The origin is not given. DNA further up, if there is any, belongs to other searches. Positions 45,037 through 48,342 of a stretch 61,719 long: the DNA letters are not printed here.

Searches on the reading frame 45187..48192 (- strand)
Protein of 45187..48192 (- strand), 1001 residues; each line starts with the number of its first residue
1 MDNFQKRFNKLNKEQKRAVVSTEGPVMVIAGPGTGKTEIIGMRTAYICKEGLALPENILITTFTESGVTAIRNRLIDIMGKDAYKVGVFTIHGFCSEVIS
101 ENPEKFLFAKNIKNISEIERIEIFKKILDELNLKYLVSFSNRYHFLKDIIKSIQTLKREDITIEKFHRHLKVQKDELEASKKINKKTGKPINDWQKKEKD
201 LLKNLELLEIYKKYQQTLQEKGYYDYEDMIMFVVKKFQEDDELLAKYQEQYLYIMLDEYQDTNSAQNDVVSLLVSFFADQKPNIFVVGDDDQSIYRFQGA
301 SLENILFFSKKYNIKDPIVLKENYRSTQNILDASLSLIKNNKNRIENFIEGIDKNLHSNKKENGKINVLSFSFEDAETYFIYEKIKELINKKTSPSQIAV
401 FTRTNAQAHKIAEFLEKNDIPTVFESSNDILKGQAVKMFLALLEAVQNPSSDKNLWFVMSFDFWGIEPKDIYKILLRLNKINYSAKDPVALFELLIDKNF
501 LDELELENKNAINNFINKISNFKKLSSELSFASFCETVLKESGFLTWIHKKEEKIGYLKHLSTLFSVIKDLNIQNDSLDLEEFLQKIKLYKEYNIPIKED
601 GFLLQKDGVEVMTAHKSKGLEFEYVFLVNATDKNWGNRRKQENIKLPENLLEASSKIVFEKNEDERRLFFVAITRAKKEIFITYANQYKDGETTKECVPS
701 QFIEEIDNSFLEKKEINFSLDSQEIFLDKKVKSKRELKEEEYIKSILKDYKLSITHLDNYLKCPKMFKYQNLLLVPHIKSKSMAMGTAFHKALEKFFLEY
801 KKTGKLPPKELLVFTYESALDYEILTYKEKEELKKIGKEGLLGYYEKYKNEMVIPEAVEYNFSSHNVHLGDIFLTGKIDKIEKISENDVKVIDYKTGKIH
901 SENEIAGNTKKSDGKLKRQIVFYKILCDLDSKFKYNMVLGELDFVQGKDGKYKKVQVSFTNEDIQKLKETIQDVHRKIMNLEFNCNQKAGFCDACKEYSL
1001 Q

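Call 80: search_protein_families(library=ncbifam, proteins=[window:45187-48192:-], max_evalue=1e-10)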
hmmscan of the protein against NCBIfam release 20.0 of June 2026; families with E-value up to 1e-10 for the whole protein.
window:45187-48192:- (1001 aa): 11 families
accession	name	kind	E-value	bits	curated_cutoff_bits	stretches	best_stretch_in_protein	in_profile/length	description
TIGR01073.1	pcrA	equivalog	5.6e-107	358.9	911.2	2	184-719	144-644/725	DNA helicase PcrA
NF008743.0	PRK11773.1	equivalog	1.3e-82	278.3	965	1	7-722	6-652/720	DNA helicase II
TIGR01075.1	uvrD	equivalog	5.4e-82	276.2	1144.45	1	9-721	3-646/715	DNA helicase II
TIGR01074.1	rep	equivalog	1.9e-79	267.7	951.45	1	10-717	1-644/668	DNA helicase Rep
NF008172.0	PRK10919.1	equivalog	3e-55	187.7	1168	1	10-711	2-638/673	DNA helicase Rep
NF008276.0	PRK11054.1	equivalog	9.1e-47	159.9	543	1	10-363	196-534/684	DNA helicase IV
TIGR00609.1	recB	equivalog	1.9e-39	135.6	696.05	1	110-696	214-824/1175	exodeoxyribonuclease V subunit beta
TIGR02785.1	addA_Gpos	equivalog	6e-39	133.7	707.65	2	161-334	292-476/1234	helicase-exonuclease AddAB subunit AddA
TIGR02784.1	addA_alphas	equivalog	5.6e-30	104.5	860.75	1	197-344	336-499/1138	double-strand break repair helicase AddA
NF010485.0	PRK13909.1-2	equivalog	3.9e-24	84.9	650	1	120-903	195-872/909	RecB-like helicase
NF010487.0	PRK13909.1-4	equivalog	5.2e-18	64.7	759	1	128-440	199-520/924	RecB-like helicase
